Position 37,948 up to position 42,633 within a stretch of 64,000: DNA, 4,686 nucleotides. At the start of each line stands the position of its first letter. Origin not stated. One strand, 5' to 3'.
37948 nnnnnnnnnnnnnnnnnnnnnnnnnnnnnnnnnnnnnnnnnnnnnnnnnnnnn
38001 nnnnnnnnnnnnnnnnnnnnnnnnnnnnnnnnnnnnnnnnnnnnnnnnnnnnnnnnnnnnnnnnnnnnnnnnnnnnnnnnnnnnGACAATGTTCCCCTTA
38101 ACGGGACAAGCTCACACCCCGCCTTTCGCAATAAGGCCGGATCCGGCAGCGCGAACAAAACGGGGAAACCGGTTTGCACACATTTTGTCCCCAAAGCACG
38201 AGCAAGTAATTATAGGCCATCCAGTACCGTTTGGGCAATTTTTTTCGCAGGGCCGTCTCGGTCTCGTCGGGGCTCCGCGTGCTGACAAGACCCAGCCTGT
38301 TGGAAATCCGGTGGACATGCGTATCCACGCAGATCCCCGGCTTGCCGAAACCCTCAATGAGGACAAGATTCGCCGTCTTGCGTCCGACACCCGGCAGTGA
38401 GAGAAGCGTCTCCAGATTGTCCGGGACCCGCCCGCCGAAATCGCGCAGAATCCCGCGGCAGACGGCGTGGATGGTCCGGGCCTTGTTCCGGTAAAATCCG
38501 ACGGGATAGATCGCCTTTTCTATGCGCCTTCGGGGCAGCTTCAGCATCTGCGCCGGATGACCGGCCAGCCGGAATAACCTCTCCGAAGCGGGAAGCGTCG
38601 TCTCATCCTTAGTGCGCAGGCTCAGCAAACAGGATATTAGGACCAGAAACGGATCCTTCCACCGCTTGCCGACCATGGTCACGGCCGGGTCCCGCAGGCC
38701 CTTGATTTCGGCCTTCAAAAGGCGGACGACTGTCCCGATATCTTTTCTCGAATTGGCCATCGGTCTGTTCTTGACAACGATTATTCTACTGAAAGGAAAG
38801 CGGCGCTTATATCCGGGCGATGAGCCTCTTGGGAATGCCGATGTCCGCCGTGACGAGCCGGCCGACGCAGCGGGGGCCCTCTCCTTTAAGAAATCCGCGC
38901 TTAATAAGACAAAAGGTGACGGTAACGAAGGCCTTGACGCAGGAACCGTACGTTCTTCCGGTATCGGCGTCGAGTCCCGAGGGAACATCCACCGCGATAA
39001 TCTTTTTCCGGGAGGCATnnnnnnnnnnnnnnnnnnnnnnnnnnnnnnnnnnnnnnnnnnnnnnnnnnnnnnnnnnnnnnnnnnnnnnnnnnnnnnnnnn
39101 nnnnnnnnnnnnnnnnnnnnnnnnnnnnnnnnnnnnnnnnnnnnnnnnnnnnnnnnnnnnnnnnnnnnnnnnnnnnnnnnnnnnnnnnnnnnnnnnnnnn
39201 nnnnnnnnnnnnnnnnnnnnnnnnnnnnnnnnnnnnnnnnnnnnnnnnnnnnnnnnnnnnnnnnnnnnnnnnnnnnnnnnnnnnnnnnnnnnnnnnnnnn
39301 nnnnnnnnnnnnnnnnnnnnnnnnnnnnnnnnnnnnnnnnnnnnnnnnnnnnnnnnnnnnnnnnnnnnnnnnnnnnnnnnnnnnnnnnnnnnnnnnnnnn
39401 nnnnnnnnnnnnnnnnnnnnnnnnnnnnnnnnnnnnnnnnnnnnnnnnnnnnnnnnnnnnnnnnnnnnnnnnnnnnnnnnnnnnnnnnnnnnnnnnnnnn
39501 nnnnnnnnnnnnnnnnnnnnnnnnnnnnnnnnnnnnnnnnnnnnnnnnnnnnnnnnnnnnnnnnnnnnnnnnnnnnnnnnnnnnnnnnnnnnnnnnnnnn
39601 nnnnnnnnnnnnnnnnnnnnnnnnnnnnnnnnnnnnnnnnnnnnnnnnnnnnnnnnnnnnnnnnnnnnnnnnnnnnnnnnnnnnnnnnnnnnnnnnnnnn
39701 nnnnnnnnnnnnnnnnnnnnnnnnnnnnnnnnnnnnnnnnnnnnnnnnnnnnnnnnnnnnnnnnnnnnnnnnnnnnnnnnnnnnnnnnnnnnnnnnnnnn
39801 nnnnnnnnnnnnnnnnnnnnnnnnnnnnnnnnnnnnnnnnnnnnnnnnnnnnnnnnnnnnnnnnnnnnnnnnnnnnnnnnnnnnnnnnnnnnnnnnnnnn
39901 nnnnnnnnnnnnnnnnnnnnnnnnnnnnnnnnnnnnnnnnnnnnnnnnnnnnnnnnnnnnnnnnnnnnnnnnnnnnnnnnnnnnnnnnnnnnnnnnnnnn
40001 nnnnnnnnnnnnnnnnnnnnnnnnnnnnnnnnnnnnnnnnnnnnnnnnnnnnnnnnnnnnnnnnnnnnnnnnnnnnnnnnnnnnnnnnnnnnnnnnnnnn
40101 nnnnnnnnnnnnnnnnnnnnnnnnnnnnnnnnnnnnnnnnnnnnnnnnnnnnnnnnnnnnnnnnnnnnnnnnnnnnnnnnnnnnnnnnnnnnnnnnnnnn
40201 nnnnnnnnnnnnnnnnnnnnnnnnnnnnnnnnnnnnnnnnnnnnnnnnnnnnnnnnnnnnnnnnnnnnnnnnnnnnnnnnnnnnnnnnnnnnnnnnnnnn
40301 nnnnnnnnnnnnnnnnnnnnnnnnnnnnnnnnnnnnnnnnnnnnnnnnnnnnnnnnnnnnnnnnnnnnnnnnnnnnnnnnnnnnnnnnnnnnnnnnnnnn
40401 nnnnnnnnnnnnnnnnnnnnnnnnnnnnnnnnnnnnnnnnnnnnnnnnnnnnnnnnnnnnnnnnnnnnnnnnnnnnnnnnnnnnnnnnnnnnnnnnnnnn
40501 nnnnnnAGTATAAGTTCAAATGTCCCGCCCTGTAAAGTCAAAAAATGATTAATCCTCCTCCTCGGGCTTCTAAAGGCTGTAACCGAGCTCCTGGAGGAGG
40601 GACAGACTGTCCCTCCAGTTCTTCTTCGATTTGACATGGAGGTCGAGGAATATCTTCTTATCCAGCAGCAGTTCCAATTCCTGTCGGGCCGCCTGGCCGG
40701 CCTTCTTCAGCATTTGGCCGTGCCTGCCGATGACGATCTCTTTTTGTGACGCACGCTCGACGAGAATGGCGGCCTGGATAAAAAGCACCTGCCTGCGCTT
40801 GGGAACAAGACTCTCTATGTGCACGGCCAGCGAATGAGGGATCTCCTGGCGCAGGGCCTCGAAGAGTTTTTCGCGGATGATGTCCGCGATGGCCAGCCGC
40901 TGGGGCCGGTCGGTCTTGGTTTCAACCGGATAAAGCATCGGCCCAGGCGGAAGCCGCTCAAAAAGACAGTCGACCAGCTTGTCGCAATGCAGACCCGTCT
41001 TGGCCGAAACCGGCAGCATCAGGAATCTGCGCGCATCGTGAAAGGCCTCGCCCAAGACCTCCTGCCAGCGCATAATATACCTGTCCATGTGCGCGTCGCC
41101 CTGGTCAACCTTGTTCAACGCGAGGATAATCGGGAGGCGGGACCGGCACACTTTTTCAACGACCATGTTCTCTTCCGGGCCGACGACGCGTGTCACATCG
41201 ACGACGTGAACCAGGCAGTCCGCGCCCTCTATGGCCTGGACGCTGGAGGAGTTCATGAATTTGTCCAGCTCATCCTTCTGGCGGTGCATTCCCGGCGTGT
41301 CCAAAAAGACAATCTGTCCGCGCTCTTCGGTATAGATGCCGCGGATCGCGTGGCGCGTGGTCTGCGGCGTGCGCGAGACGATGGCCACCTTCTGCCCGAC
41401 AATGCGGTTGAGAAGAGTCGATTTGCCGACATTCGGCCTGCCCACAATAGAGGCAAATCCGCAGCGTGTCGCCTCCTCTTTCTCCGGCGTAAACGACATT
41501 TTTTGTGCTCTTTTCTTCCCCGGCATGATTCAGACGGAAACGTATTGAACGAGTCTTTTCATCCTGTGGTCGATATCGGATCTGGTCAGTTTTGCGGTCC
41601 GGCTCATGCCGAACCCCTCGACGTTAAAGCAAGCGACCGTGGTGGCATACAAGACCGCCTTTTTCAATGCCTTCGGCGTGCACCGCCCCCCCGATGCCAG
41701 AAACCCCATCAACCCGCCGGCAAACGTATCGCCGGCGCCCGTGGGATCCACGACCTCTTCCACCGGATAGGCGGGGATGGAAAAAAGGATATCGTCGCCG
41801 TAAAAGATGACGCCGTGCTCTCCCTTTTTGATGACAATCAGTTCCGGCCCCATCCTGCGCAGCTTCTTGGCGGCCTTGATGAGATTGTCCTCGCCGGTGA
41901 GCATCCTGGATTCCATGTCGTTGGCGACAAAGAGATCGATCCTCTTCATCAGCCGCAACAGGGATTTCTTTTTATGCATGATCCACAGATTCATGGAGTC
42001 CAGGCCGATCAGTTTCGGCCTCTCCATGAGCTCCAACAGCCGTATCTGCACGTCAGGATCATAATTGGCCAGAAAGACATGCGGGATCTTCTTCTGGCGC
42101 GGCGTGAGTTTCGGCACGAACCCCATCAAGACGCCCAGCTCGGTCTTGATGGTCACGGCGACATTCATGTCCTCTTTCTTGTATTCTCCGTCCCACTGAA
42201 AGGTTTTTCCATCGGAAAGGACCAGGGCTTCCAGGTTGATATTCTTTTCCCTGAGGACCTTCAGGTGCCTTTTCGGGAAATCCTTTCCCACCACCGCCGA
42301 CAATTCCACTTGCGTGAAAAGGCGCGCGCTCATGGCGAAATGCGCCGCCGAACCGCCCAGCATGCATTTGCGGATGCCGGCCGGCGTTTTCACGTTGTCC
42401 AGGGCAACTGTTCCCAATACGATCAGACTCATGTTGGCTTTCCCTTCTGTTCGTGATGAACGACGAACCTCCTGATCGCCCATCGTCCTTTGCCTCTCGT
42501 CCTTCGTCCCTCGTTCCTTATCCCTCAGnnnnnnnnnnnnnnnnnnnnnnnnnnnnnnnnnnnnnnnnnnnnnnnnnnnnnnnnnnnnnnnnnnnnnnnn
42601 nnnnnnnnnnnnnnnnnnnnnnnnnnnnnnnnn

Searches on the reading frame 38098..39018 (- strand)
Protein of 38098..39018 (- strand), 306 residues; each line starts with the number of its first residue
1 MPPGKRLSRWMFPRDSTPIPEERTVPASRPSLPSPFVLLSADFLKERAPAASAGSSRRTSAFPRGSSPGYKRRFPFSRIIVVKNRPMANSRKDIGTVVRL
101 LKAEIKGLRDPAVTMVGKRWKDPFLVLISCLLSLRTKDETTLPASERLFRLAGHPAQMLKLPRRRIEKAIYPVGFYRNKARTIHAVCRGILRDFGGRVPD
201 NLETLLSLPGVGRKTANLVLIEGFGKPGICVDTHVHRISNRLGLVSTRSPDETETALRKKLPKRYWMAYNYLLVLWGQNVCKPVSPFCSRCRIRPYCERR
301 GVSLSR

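Call 59: search_protein_families(library=pfam, proteins=[window:38098-39018:-], max_evalue=0.1)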
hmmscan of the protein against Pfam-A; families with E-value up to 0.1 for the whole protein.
window:38098-39018:- (306 aa): 4 families
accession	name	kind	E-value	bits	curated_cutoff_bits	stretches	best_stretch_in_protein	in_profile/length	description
PF00730.31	HhH-GPD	-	9.7e-24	84.2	26.2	1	128-263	1-108/108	HhH-GPD superfamily base excision DNA repair protein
PF00633.29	HHH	-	7.5e-08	32.3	24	1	194-220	2-28/30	Helix-hairpin-helix motif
PF14520.12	HHH_5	-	0.071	14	27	0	203-227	2-26/57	Helix-hairpin-helix domain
PF21176.3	RecR_HhH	-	0.083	13.2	27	0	203-216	6-19/45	RecR, helix-hairpin-helix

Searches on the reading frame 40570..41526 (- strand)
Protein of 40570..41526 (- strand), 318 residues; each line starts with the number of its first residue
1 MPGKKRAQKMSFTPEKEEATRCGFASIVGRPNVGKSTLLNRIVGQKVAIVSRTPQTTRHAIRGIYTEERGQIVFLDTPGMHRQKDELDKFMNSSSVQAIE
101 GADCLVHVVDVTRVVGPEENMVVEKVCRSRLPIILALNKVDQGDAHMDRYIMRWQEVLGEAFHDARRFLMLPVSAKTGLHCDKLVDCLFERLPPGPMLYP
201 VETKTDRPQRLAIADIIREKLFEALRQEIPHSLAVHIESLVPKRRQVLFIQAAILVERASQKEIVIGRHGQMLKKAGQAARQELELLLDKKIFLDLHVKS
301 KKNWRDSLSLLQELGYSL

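Call 59: search_protein_families(library=pfam, proteins=[window:40570-41526:-], max_evalue=0.1)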
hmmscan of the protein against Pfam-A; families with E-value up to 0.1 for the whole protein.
window:40570-41526:- (318 aa): 13 families
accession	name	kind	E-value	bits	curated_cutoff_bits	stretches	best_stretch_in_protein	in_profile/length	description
PF01926.29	MMR_HSR1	-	1.9e-26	92.8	21.9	1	26-139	3-113/113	50S ribosome-binding GTPase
PF07650.23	KH_2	-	1.1e-17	64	22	1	228-305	1-78/78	KH domain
PF00009.33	GTP_EFTU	-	2.8e-13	50.3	26.5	1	28-193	9-187/188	Elongation factor Tu GTP binding domain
PF02421.24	FeoB_N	-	2e-11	44.1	27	1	27-144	5-119/156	Ferrous iron transport protein B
PF00350.29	Dynamin_N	-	7.5e-08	33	27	1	27-58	3-34/168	Dynamin family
PF04548.22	AIG1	-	1.8e-07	31.1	27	1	27-126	5-107/212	AIG1 family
PF03193.22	RsgA_GTPase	-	2.5e-05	24.6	30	1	24-81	108-169/174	RsgA GTPase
PF03029.23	ATP_bind_1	-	0.00016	22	27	1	67-145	89-171/240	Conserved hypothetical ATP binding protein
PF00071.28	Ras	-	0.0081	16.2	21.6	1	27-187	4-155/162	Ras family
PF08477.19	Roc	-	0.025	15.3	27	1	27-96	4-82/119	Ras of Complex, Roc, domain of DAPkinase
PF13401.12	AAA_22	-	0.025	15.3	27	1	21-60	4-33/130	AAA domain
PF09439.16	SRPRB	-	0.059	13.2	25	0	27-112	8-83/178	Signal recognition particle receptor beta subunit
PF16897.10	MMR_HSR1_Xtn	-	0.066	13.6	35.2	0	131-192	56-104/106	C-terminal region of MMR_HSR1 domain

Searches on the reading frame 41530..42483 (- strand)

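Call 59: search_protein_families(library=pfam, proteins=[window:41530-42483:-], max_evalue=0.1)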
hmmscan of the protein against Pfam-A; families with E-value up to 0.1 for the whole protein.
window:41530-42483:- (317 aa): 4 families
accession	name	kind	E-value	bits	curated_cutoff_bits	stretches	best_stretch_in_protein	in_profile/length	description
PF00294.29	PfkB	-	8.9e-26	91.4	25.8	1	171-294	173-296/302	pfkB family carbohydrate kinase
PF08543.17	Phos_pyr_kin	-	1.2e-05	25.2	27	1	177-282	115-230/246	Phosphomethylpyrimidine kinase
PF01256.23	Carb_kinase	-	0.0027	17.7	27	1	197-278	137-210/242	NAD(P)H-hydrate dehydratase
PF07076.17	DUF1344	-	0.0099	16.1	23.1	1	81-112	12-43/60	Protein of unknown function (DUF1344)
